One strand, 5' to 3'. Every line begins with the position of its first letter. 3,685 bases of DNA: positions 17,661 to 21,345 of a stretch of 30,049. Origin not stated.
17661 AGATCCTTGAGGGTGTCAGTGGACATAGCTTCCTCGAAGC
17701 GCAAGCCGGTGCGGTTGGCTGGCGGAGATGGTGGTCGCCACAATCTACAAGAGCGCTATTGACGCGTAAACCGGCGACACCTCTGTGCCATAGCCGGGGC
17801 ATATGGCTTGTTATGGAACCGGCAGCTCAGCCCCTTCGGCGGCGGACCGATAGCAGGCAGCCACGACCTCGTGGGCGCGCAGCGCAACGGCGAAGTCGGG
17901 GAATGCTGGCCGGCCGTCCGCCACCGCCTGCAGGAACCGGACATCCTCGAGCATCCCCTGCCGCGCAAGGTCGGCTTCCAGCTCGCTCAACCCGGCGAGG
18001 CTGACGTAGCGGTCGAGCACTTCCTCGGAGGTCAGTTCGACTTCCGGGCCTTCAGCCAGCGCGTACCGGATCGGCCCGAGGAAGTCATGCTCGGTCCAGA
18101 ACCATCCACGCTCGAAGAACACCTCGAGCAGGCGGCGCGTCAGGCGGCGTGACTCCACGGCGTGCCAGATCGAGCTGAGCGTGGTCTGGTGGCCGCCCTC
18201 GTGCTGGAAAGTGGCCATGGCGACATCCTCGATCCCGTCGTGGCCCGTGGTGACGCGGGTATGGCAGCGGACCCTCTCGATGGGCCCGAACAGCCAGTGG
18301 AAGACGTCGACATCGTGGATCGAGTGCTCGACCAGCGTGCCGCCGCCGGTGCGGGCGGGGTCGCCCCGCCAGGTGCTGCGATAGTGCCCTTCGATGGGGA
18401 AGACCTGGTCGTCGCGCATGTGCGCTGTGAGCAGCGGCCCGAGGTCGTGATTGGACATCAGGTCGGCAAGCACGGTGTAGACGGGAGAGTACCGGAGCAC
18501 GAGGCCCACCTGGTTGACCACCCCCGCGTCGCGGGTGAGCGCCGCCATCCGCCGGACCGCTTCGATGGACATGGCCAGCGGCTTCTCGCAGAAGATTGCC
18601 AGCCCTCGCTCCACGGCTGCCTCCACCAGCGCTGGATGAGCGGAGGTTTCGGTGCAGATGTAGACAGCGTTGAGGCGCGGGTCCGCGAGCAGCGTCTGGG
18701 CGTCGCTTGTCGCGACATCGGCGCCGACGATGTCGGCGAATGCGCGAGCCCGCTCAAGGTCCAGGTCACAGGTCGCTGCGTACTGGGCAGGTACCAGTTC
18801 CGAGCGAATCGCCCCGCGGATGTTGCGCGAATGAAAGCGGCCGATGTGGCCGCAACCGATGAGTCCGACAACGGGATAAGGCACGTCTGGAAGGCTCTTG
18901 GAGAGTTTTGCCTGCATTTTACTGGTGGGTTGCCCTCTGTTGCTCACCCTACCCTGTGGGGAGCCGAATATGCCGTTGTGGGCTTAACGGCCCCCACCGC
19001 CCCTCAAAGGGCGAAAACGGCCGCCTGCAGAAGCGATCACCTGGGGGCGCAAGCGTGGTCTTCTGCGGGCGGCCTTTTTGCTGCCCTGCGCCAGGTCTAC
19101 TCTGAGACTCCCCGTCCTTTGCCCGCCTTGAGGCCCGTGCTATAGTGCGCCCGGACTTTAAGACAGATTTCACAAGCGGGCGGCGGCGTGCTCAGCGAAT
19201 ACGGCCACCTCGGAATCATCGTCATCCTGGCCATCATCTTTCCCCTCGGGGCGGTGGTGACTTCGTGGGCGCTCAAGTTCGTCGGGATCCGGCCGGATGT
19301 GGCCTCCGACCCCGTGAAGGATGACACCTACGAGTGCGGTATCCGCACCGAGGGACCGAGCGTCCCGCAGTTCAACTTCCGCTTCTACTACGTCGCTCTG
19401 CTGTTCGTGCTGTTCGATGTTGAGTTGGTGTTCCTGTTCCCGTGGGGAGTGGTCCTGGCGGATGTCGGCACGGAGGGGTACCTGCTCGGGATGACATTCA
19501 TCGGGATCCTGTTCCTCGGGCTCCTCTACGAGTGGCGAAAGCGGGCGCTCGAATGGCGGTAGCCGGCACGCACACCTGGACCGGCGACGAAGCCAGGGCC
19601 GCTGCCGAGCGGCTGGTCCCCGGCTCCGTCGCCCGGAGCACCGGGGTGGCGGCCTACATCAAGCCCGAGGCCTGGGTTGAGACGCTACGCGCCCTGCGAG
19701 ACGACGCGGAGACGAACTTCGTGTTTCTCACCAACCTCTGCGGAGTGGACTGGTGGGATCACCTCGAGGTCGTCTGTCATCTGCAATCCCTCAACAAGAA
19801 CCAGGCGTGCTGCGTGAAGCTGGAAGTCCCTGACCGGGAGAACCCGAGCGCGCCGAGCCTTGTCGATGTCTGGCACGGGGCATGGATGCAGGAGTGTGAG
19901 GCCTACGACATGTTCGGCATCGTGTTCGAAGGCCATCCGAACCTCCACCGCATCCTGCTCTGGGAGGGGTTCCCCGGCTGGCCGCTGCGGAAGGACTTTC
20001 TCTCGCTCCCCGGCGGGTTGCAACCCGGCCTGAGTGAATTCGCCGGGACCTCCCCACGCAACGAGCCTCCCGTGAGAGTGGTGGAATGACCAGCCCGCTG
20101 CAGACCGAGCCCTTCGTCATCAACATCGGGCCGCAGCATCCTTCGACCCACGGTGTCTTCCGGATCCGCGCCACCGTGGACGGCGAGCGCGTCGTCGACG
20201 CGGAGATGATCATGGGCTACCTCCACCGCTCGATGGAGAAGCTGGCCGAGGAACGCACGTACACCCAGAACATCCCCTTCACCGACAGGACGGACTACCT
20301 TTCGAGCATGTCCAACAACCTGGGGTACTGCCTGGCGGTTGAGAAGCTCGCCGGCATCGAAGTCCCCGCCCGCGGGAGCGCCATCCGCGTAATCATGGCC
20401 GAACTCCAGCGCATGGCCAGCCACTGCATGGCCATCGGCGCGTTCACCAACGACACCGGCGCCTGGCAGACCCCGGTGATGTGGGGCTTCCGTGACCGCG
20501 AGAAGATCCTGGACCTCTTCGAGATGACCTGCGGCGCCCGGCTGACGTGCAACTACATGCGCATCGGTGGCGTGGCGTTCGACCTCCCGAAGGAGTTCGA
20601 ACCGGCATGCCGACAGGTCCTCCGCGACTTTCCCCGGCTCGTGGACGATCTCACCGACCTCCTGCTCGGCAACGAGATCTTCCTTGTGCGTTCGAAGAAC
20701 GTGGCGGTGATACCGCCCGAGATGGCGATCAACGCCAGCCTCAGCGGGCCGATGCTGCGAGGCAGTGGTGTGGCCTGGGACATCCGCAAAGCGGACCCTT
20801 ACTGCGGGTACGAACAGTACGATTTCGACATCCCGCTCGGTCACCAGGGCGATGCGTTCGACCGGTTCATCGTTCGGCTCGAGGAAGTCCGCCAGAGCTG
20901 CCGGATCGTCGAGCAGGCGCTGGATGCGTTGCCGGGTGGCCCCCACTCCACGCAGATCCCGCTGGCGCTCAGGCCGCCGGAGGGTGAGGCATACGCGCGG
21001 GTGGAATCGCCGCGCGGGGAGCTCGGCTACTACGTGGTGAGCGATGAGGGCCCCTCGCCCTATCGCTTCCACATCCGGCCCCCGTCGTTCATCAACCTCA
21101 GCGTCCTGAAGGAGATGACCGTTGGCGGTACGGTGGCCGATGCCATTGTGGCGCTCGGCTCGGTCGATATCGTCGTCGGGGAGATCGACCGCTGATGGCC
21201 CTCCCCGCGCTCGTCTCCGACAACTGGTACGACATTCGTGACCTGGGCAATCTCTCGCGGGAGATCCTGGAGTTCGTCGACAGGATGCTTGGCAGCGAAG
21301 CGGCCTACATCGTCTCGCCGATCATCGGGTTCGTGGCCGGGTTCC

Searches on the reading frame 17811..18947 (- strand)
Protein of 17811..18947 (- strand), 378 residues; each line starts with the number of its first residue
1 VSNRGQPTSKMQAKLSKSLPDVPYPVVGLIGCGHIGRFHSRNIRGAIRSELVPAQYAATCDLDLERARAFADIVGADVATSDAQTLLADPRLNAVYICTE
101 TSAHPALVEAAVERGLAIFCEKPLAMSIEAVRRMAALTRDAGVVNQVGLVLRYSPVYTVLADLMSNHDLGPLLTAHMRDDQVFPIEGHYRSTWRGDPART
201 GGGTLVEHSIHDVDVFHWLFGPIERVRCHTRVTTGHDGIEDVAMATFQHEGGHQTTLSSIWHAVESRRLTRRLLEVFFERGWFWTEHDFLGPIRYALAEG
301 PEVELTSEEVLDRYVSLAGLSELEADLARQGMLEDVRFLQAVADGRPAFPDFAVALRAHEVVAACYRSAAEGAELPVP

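Call 35: search_protein_families(library=pfam, proteins=[window:17811-18947:-], max_evalue=0.001)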
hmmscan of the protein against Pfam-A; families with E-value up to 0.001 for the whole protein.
window:17811-18947:- (378 aa): 3 families
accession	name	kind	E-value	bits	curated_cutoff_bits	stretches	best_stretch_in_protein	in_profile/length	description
PF01408.29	GFO_IDH_MocA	-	3.5e-23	83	24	1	27-148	3-119/120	Oxidoreductase family, NAD-binding Rossmann fold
PF22725.1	GFO_IDH_MocA_C3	-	1.6e-20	73.8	27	1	160-283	4-123/124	GFO/IDH/MocA C-terminal domain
PF02894.22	GFO_IDH_MocA_C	-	1.3e-15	58.3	22.9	1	163-375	3-216/218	Oxidoreductase family, C-terminal alpha/beta domain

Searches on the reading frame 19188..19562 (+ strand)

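Call 3: search_protein_families(library=pfam, proteins=[window:19188-19562:+], max_evalue=0.01)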
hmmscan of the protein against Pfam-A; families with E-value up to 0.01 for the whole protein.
window:19188-19562:+ (124 aa): 1 family
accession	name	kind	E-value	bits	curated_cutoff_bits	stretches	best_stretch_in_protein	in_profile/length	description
PF00507.24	Oxidored_q4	-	1.7e-29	102.4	23.3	1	40-123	16-99/99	NADH-ubiquinone/plastoquinone oxidoreductase, chain 3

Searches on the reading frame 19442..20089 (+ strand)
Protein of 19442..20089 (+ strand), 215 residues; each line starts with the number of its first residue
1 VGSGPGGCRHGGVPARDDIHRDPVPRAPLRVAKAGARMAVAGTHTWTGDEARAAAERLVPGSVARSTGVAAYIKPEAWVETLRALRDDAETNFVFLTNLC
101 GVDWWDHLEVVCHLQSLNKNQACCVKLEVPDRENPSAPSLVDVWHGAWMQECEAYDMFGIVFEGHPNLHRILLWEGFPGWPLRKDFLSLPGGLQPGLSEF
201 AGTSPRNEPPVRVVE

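Call 3: search_protein_families(library=pfam, proteins=[window:19442-20089:+], max_evalue=0.01)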
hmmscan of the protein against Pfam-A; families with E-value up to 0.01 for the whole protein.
window:19442-20089:+ (215 aa): 1 family
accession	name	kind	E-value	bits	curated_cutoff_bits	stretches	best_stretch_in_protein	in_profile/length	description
PF00329.25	Complex1_30kDa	-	5.2e-40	137.3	22.5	1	72-186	2-118/124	Respiratory-chain NADH dehydrogenase, 30 Kd subunit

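Call 69: search_protein_families(library=ncbifam, proteins=[window:19553-20089:+], max_evalue=0.00001)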
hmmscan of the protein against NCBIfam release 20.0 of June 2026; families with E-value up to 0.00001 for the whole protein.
window:19553-20089:+ (178 aa): 17 families
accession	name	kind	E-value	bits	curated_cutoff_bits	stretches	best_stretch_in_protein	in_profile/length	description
TIGR01961.1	NuoC_fam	subfamily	1.7e-35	122.2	122.45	1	35-149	4-118/122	NADH (or F420H2) dehydrogenase, subunit C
NF005832.0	PRK07735.1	equivalog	1.3e-34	120.2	431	1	36-149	311-423/430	NADH-quinone oxidoreductase subunit C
NF004737.0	PRK06074.2-4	equivalog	3e-28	98.7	144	1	43-149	22-124/150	NADH-quinone oxidoreductase subunit C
NF004733.0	PRK06074.1-5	equivalog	1.2e-27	96.9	225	1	30-149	29-149/203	NADH-quinone oxidoreductase subunit C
NF004730.0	PRK06074.1-1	equivalog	2e-26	93.1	193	1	32-149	30-156/200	NADH-quinone oxidoreductase subunit C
NF005856.0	PRK07785.1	equivalog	1.3e-24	87.4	224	1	21-149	91-222/246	NADH-quinone oxidoreductase subunit C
NF009141.0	PRK12494.1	equivalog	8e-23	81.2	175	1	54-151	63-165/175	NAD(P)H-quinone oxidoreductase subunit J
NF004732.0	PRK06074.1-4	equivalog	1.9e-22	80.2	376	1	71-149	117-195/250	NADH-quinone oxidoreductase subunit C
NF004735.0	PRK06074.2-2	equivalog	2.4e-20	73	176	1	21-153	18-150/158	NADH-quinone oxidoreductase subunit C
NF040611.1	F420_dehyd_FpoC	exception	1.8e-19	70.2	220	1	21-153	18-150/158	F420H2 dehydrogenase subunit FpoC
NF004731.0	PRK06074.1-3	equivalog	2.6e-19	69.9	303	1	19-149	14-145/207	NADH-quinone oxidoreductase subunit C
NF008728.0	PRK11742.1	equivalog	1.1e-17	63.7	840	1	33-150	48-173/598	NADH-quinone oxidoreductase subunit C/D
NF009808.0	PRK13292.1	equivalog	1.5e-17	62.7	1156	1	36-150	253-374/791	NADH-quinone oxidoreductase subunit B/C/D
NF004734.0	PRK06074.2-1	equivalog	2.2e-17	63.5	169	1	58-149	52-149/164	NADH-quinone oxidoreductase subunit C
NF006304.0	PRK08491.1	equivalog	3.8e-16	59.4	228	1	32-149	59-174/263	NADH-quinone oxidoreductase subunit C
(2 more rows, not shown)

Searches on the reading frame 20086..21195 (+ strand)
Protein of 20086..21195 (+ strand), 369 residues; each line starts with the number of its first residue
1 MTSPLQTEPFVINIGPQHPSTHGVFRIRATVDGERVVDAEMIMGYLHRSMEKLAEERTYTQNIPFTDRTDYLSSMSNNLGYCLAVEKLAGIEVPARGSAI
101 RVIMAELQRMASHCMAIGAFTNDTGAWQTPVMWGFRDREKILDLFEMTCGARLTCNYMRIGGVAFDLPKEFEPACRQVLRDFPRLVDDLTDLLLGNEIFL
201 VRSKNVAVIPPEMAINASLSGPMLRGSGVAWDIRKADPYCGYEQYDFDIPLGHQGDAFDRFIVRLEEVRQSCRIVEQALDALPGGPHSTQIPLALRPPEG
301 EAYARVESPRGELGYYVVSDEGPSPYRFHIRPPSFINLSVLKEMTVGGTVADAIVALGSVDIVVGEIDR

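Call 3: search_protein_families(library=pfam, proteins=[window:20086-21195:+], max_evalue=0.01)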
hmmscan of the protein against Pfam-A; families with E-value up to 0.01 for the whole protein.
window:20086-21195:+ (369 aa): 1 family
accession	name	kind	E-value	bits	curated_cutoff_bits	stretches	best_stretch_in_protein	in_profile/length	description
PF00346.24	Complex1_49kDa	-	1.9e-95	319.5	24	2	123-290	1-167/271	Respiratory-chain NADH dehydrogenase, 49 Kd subunit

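Call 34: find_related_loci(query=window:20086-21195:+, collection=genome_contigs, flank=10000)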
Query window:20086-21195:+ (369 aa) in genome_contigs; peptide patterns used: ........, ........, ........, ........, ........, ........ (x = any residue, [..] = any of these).
261 stretches matched a pattern; 136 encode a relative of the query (tblastn E <= 1e-3); the best 80 are kept; 80 distinct loci.
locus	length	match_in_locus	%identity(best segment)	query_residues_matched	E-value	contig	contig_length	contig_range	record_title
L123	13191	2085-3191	84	1-369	0e+0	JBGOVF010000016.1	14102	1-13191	MAG: Tepidiformaceae bacterium isolate OBJ_0618_7090110_121 k141_3182617_length_14102_cov_26.0906, whole genome shotgun 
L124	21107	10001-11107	85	1-369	0e+0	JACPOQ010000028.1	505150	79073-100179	MAG: Chloroflexi bacterium isolate NC_groundwater_605_Pr5_B-0.1um_68_33 alan_book_18_scaffold_27511, whole genome shotgu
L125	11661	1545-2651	84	1-369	0e+0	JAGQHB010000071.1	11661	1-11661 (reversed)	MAG: Dehalococcoidia bacterium isolate HKST-UBA82 k127_1453869, whole genome shotgun sequence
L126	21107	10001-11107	85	1-369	0e+0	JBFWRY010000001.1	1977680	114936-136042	MAG: Dehalococcoidia bacterium isolate CA_2019_TPBF_217 NODE_6_length_1977680_cov_10.896294_TPBF, whole genome shotgun s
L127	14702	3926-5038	84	1-369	0e+0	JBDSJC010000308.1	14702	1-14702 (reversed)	MAG: Tepidiformaceae bacterium isolate cluster1_bin.313 k127_13954969, whole genome shotgun sequence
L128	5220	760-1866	83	1-369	0e+0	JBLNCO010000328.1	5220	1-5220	MAG: Hyphomicrobiales bacterium isolate MAG123 PRJNA950955_bin30_renamed_327, whole genome shotgun sequence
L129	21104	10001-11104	85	1-368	0e+0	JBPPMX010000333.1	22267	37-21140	MAG: Tepidiformaceae bacterium isolate BIOS2019_out_026 k131_922080, whole genome shotgun sequence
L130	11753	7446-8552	83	1-369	0e+0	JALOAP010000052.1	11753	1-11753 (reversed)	MAG: Dehalococcoidia bacterium isolate SO_2017_LW2 bin 30 scaffold_11880_c1_LW138R_2017, whole genome shotgun sequence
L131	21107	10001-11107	82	1-369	0e+0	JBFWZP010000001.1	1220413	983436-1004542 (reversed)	MAG: Dehalococcoidia bacterium isolate CA_2019_TPBS_190 NODE_14_length_1220413_cov_37.603025_TPBS, whole genome shotgun 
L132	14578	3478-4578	84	3-369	0e+0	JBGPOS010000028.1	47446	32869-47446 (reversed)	MAG: Tepidiformaceae bacterium isolate OBJ_0618_7090110_186 k141_2510203_length_47446_cov_15.0001, whole genome shotgun 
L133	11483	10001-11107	83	1-369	0e+0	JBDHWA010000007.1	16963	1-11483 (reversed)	MAG: Dehalococcoidia bacterium isolate AS-MESO-OLR.347 NODE_10877_length_16963_cov_18.561530, whole genome shotgun seque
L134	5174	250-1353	83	2-369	0e+0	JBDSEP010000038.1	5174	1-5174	MAG: Tepidiformaceae bacterium isolate cluster1_bin.207 k127_7479150, whole genome shotgun sequence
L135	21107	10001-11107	82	1-369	0e+0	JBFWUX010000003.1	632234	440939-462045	MAG: Dehalococcoidia bacterium isolate CA_2019_TPBF_80 NODE_86_length_632234_cov_18.794138_TPBF, whole genome shotgun se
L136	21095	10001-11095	83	5-369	0e+0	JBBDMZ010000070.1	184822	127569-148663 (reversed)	MAG: Dehalococcoidia bacterium isolate LejiaB_67_17 Lejia_B_95_length_184822_cov_10, whole genome shotgun sequence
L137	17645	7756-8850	85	5-369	0e+0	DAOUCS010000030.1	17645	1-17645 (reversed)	MAG TPA_asm: Dehalococcoidia bacterium isolate H82_850 156441, whole genome shotgun sequence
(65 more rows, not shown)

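Call 52: search_solved_structures(query=window:20086-21195:+, show_alignments=2, max_evalue=1e-60)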
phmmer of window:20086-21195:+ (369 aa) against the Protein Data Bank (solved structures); distinct sequences matched with E-value up to 1e-60: 51.
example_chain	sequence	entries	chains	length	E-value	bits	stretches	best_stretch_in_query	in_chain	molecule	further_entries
2fug_4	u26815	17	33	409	1.2e-110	373.5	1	4-299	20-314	NADH-quinone oxidoreductase chain 4 | NADH-QUINONE OXIDOREDUCTASE SUBUNIT 4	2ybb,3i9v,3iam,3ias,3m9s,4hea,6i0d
6hum_H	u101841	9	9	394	1.5e-106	360.1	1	6-289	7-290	NAD(P)H-quinone oxidoreductase subunit H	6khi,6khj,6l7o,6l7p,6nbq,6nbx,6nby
7eu3_H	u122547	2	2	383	1.7e-99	336.9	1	11-288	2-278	NAD(P)H-quinone oxidoreductase subunit H, chloroplastic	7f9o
7wfg_H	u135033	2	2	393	7.4e-98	331.4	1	9-288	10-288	NAD(P)H-quinone oxidoreductase subunit H, chloroplastic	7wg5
7zm7_C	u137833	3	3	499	1.2e-97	330.8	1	9-298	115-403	NADH-ubiquinone oxidoreductase 49 kDa subunit-like protein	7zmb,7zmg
9grx_H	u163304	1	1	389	3.2e-97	329.4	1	9-288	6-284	NAD(P)H-quinone oxidoreductase subunit H, chloroplastic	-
7q5y_B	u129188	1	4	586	1.2e-95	324.2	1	9-308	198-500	NADH-quinone oxidoreductase subunit C/D 2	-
8ba0_D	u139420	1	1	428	9.7e-95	321.2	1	10-301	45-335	Complex I-49kD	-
8b9z_D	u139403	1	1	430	9.9e-95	321.1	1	10-301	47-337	Complex I-49kD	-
8esw_S2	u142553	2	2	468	1.4e-94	320.6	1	10-299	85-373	Complex I-49kD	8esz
6gcs_C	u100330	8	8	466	3.7e-94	319.3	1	8-289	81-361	49-KDA PROTEIN (NUCM) | Subunit NUCM of NADH:Ubiquinone Oxidoreductase (Complex I) | NUCM protein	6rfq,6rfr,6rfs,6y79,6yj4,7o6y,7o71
7arc_D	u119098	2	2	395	2.5e-93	316.6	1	3-307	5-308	ND7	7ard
7b0n_D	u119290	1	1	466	2.5e-93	316.5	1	8-289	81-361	NUCM protein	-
8qby_D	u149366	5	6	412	4e-93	315.9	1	8-293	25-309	NADH-quinone oxidoreductase subunit D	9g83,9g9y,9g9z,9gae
6h8k_C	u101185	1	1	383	4.3e-93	315.8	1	10-289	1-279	NUCM protein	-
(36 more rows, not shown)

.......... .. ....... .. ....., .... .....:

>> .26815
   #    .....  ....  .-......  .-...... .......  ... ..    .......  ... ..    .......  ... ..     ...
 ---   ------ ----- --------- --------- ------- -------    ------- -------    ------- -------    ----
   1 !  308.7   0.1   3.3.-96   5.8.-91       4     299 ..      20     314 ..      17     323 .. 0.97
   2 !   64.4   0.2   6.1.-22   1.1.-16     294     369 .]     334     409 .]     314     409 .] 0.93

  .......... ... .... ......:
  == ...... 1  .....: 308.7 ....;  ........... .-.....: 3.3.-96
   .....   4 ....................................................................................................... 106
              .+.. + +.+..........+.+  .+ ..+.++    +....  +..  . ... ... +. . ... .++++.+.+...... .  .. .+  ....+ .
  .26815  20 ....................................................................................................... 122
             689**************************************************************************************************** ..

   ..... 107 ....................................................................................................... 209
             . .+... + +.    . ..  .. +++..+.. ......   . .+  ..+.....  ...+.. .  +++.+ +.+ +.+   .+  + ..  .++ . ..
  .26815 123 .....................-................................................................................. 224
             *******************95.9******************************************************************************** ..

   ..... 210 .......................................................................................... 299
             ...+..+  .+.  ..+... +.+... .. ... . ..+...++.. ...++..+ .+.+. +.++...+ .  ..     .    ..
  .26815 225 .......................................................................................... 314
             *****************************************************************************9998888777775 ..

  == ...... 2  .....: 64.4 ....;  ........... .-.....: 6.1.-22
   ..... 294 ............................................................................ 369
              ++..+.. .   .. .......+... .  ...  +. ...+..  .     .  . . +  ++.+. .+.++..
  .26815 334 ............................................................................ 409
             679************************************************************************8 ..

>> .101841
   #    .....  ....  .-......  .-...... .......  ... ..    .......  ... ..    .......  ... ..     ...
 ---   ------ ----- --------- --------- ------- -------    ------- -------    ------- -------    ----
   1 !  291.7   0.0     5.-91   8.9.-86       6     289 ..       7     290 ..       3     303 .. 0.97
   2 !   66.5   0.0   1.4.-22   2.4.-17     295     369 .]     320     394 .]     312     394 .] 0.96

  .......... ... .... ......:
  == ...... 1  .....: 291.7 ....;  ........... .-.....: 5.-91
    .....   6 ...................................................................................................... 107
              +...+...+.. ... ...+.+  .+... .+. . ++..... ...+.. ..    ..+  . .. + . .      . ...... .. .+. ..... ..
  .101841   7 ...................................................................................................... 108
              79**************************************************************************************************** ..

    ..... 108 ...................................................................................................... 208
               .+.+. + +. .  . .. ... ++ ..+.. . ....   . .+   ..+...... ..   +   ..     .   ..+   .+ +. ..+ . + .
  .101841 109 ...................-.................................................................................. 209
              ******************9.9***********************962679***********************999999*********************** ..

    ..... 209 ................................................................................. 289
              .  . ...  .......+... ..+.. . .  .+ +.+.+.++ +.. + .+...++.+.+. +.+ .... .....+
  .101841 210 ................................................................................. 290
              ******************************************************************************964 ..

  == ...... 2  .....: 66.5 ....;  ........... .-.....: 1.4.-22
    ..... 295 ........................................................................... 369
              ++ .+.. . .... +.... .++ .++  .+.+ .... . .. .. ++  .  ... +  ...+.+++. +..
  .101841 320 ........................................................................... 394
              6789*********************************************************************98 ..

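Call 69: search_protein_families(library=ncbifam, proteins=[window:20086-21195:+], max_evalue=0.00001)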
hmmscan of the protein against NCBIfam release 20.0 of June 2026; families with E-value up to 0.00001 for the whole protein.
window:20086-21195:+ (369 aa): 9 families
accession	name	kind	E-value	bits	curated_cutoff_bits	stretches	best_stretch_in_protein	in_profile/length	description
NF008974.0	PRK12322.1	equivalog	5.7e-147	489.5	522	1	5-369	2-366/366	NADH-quinone oxidoreductase subunit D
NF004739.1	PRK06075.1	equivalog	1.1e-139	465.4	360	2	11-289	2-279/384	NADH-quinone oxidoreductase subunit D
TIGR01962.1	NuoD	equivalog_domain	2.4e-139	464.5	459.35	2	10-292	3-284/386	NADH dehydrogenase (quinone) subunit D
NF009808.0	PRK13292.1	equivalog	1.1e-114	384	1156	2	6-288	404-685/791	NADH-quinone oxidoreductase subunit B/C/D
NF005649.0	PRK07415.1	equivalog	1.4e-113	380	583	2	6-287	7-288/394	NAD(P)H-quinone oxidoreductase subunit H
NF008728.0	PRK11742.1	equivalog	8.6e-112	374.4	840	2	9-298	214-502/598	NADH-quinone oxidoreductase subunit C/D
NF040602.1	F420_dehyd_FpoD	exception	9.7e-104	347.3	600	1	9-369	7-372/372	F420H2 dehydrogenase subunit FpoD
NF033181.1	NiFeSe_hydrog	equivalog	3.6e-09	36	600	0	23-115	14-105/507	nickel-dependent hydrogenase large subunit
NF045518.1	H2_NiFeSe_large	exception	1.8e-08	33.7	780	0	22-116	13-106/485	NiFeSe hydrogenase large subunit HysA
